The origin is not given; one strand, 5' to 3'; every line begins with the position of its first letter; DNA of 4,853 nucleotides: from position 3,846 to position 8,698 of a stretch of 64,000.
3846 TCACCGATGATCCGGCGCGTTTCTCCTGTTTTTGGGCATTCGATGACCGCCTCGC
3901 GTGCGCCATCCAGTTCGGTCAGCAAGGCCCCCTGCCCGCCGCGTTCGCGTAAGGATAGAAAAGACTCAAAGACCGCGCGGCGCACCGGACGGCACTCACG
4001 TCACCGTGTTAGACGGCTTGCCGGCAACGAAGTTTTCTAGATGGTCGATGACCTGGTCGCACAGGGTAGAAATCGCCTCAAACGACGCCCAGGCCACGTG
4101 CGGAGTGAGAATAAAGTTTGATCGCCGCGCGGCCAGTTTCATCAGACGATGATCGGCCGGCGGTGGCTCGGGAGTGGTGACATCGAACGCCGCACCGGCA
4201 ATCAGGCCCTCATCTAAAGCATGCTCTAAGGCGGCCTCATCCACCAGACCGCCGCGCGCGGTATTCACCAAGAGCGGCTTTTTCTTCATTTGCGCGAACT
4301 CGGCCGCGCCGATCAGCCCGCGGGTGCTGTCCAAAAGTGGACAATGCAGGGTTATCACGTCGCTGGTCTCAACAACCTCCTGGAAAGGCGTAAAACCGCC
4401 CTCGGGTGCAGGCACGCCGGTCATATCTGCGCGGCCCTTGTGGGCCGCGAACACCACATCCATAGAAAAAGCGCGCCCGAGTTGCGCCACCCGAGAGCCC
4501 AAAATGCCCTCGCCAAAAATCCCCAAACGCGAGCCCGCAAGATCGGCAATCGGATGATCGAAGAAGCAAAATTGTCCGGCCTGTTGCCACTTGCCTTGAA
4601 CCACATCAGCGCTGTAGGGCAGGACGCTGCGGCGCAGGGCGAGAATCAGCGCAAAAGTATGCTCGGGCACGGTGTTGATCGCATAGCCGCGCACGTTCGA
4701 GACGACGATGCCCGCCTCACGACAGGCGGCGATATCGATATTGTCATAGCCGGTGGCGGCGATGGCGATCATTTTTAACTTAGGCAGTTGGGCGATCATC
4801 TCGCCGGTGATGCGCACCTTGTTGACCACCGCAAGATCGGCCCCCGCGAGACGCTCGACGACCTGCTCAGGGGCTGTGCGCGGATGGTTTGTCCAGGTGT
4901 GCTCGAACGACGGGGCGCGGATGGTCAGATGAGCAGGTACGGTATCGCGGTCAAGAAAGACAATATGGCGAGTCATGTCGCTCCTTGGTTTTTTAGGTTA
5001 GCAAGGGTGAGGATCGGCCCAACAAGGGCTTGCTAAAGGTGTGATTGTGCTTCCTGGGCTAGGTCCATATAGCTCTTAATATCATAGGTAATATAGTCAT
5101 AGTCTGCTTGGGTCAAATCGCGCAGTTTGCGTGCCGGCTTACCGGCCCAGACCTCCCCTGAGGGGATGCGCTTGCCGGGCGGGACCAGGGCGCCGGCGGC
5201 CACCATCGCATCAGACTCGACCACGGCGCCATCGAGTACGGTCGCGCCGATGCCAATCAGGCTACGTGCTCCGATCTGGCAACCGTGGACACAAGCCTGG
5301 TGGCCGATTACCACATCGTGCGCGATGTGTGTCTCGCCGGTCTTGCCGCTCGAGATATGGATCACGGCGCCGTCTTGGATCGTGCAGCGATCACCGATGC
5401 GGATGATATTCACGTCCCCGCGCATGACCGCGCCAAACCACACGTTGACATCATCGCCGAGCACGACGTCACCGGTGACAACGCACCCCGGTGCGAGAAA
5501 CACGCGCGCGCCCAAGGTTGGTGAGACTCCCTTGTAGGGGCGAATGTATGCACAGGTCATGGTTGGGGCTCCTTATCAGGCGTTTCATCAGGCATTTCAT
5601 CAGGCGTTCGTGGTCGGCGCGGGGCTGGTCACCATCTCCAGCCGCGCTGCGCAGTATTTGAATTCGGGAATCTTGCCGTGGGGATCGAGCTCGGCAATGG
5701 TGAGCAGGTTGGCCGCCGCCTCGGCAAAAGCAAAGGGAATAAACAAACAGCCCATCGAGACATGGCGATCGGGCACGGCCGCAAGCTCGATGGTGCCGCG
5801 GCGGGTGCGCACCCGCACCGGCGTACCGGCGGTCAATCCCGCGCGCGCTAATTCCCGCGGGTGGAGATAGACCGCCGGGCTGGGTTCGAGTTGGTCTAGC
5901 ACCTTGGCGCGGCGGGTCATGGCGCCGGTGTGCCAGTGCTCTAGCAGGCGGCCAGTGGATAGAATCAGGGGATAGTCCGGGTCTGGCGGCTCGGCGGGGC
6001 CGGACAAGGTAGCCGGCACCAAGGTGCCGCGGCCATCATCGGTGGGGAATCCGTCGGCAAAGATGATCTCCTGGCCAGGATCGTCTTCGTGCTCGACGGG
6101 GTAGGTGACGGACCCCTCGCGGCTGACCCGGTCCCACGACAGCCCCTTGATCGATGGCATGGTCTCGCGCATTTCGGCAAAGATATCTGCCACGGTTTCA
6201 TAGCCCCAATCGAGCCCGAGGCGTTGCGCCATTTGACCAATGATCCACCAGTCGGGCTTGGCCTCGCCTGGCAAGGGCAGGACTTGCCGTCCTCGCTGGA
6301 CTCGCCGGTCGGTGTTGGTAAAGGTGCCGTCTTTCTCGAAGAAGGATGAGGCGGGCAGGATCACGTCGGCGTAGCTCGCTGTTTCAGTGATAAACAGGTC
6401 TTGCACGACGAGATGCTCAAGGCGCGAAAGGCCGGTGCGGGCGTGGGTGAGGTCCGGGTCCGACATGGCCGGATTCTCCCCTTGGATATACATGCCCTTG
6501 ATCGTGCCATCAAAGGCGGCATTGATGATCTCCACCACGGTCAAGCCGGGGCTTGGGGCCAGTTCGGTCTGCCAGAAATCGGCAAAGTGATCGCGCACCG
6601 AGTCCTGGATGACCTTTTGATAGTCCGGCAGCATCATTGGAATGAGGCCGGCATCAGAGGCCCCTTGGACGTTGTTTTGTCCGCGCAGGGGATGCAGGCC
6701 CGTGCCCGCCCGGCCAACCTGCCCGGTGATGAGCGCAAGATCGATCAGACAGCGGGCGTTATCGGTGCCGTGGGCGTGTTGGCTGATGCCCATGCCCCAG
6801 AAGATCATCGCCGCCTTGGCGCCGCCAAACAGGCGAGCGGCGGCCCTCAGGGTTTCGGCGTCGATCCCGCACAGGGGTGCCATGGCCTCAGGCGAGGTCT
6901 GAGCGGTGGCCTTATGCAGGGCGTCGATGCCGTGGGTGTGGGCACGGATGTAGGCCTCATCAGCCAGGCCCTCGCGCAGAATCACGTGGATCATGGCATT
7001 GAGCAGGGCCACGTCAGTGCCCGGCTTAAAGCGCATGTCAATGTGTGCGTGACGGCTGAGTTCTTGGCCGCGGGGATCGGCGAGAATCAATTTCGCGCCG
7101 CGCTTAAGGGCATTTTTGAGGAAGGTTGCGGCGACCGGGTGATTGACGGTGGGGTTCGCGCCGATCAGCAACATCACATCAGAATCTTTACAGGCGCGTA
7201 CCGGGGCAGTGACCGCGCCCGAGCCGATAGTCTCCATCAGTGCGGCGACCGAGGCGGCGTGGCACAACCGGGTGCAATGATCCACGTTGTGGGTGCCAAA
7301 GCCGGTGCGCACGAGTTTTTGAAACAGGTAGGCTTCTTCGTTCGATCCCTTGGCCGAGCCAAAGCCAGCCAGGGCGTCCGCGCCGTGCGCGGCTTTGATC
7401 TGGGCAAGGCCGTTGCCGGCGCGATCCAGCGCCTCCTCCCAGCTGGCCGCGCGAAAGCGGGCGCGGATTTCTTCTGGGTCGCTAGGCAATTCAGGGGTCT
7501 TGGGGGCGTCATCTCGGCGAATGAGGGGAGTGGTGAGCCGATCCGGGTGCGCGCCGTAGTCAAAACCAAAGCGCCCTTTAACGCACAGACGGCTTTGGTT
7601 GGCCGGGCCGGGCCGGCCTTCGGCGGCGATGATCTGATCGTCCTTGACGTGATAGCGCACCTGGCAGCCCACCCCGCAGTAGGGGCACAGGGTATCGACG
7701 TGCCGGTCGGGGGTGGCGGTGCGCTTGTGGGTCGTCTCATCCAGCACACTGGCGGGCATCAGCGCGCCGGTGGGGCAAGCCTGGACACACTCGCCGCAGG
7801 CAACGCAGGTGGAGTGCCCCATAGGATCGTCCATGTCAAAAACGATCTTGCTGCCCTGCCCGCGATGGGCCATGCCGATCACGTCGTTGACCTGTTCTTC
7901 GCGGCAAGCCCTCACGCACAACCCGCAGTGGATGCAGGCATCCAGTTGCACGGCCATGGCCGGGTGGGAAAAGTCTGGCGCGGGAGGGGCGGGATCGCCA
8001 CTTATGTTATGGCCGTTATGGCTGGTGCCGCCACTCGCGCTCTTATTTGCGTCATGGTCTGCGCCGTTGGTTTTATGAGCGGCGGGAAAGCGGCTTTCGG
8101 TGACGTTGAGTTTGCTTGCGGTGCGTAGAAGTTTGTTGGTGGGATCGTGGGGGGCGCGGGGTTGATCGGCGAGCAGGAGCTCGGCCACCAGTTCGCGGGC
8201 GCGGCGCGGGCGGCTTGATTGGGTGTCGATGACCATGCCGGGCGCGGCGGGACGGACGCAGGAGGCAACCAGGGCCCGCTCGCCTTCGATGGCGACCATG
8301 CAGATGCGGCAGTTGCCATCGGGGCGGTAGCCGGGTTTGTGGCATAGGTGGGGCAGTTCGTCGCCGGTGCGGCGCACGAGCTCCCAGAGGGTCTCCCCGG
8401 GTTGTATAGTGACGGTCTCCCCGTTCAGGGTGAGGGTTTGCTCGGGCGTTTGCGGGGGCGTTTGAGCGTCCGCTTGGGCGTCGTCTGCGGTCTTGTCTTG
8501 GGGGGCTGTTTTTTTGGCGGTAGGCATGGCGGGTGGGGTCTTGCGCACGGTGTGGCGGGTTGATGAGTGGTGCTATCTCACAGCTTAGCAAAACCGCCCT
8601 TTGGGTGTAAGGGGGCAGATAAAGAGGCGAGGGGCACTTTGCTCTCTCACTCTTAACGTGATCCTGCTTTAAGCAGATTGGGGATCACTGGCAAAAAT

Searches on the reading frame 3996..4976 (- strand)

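Call 61: search_protein_families(library=ncbifam, proteins=[window:3996-4976:-], max_evalue=1e-10)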
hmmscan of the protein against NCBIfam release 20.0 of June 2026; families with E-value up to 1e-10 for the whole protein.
window:3996-4976:- (326 aa): 21 families
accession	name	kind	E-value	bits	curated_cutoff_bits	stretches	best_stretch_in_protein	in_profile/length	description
NF005387.0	PRK06932.1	equivalog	1.4e-108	362.6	492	1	4-318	3-311/314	2-hydroxyacid dehydrogenase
NF005069.0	PRK06487.1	equivalog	4.3e-98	328.3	448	1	3-325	4-319/320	2-hydroxyacid dehydrogenase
NF006263.0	PRK08410.1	equivalog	9.1e-73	245.3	389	1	4-319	2-309/311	D-2-hydroxyacid dehydrogenase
NF009714.1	PRK13243.1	equivalog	2.4e-55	188.2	455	1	5-321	4-317/332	glyoxylate reductase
TIGR01327.1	PGDH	equivalog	1.4e-53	182.5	454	1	36-323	31-307/525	phosphoglycerate dehydrogenase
NF008759.0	PRK11790.1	equivalog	3.1e-42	144.7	404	1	33-318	42-318/410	phosphoglycerate dehydrogenase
NF005750.0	PRK07574.1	equivalog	1.6e-41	142.7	329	1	55-321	103-361/386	NAD-dependent formate dehydrogenase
NF011938.0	PRK15409.1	equivalog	3.8e-36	124.7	492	1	36-320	36-312/324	glyoxylate/hydroxypyruvate reductase GhrB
NF041369.1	Dhydh_Halo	equivalog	1.8e-34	119.4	400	1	69-314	58-292/305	D-2-hydroxyacid dehydrogenase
NF000492.1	vanH_gen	exception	5.7e-30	104.5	540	1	50-311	48-305/312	D-lactate dehydrogenase VanH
NF001309.0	PRK00257.1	equivalog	1.7e-28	99.7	434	1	144-313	112-274/379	4-phosphoerythronate dehydrogenase PdxB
NF005027.0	PRK06436.1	equivalog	2e-28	99.4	261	1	66-325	49-288/303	2-hydroxyacid dehydrogenase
NF000004.1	vanH-D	exception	3.4e-25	88.9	550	1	66-271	72-262/323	D-lactate dehydrogenase VanH-D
NF006374.0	PRK08605.1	subfamily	3.3e-24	85.6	356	1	39-311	39-316/332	D-lactate dehydrogenase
NF000371.1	vanH_Agroup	exception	5.3e-23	81.7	700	1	66-309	71-308/322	VanH-A/VanH-Pt family D-lactate dehydrogenase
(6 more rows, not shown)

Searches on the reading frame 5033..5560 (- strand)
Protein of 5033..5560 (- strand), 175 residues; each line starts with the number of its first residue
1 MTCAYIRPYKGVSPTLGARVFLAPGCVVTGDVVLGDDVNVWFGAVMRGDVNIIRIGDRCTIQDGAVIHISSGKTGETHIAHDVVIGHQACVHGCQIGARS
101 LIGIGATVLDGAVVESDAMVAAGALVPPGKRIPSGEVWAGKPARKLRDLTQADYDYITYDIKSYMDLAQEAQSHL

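Call 61: search_protein_families(library=ncbifam, proteins=[window:5033-5560:-], max_evalue=1e-10)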
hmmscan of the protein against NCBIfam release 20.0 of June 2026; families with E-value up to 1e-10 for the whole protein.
window:5033-5560:- (175 aa): 6 families
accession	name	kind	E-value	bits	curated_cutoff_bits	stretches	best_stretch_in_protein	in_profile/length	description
NF050158.1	CarbAnhydGPos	equivalog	1.3e-47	161.6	250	1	6-170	2-164/172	gamma carbonic anhydrase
TIGR02287.1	PaaY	equivalog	1e-28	100.4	319.6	1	10-173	5-166/192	phenylacetic acid degradation protein PaaY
NF010150.1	PRK13627.1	equivalog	1.1e-26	93.8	305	1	9-173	6-168/196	carnitine operon protein CaiE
TIGR03570.1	NeuD_NnaD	subfamily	1.5e-15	57.4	160.8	1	54-144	119-202/202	NeuD/PglB/VioB family sugar acetyltransferase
NF053794.1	beta_CO2some_M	equivalog_domain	2.9e-14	53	550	1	14-162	20-183/320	beta-carboxysome scaffolding protein CcmM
NF040597.1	carb_anhyd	equivalog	1.8e-11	44.1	380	0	13-69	60-117/248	carbonic anhydrase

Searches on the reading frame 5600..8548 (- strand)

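Call 61: search_protein_families(library=ncbifam, proteins=[window:5600-8548:-], max_evalue=1e-10)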
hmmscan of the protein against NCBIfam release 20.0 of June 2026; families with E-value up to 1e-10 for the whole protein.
window:5600-8548:- (982 aa): 30 families (the best 25 are shown)
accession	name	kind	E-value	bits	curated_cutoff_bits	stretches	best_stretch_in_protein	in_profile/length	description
TIGR01591.1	Fdh-alpha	equivalog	1e-212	707.9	666.25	1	286-969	1-671/672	formate dehydrogenase subunit alpha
NF047855.1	AssmNtatRedNasC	equivalog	4e-148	494.8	1100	1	274-971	11-707/708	assimilatory nitrate reductase catalytic subunit NasC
NF041323.1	Nitr_red_NasA_Halo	equivalog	2e-100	337.2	1000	1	291-971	3-673/673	assimilatory nitrate reductase NasA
NF010055.0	PRK13532.1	equivalog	4.9e-85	286.4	904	3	273-539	32-292/830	nitrate reductase catalytic subunit NapA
TIGR01706.1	NAPA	equivalog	5.6e-82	276.3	930.55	3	283-539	42-292/830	periplasmic nitrate reductase subunit alpha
NF041513.1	formate_DH_Act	exception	3.5e-77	260.2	1400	2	270-541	29-298/1067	formate dehydrogenase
TIGR01701.1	Fdhalpha-like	subfamily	6.2e-75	252.8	582.15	1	363-970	111-741/744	FdhF/YdeP family oxidoreductase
TIGR01553.1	formate-DH-alph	equivalog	5.3e-72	242.9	814.2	2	282-540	43-306/1009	formate dehydrogenase-N subunit alpha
TIGR01973.1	NuoG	equivalog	4.3e-68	230.6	470.05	2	197-770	135-603/606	NADH-quinone oxidoreductase subunit NuoG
NF005895.0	PRK07860.1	equivalog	5.1e-66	223.2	802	2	203-802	163-682/811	NADH-quinone oxidoreductase subunit G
NF012032.0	PRK15488.1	equivalog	1.7e-55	188.3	694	1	253-783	14-533/759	thiosulfate reductase PhsA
TIGR02166.1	dmsA_ynfE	subfamily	1.2e-41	142.7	777.7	1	246-782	10-562/794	DMSO/selenate family reductase complex A subunit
NF005745.0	PRK07569.1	equivalog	1.2e-39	136.1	333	2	37-129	4-96/238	bidirectional hydrogenase complex protein HoxU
NF040763.1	FeFe_hydrog_A6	exception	1.3e-39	136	765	2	38-161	2-129/571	NADH-dependent [FeFe] hydrogenase, group A6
TIGR00509.1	bisC_fam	subfamily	5.4e-39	134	1017.55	1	330-811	37-536/772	molybdopterin guanine dinucleotide-containing S/N-oxide reductase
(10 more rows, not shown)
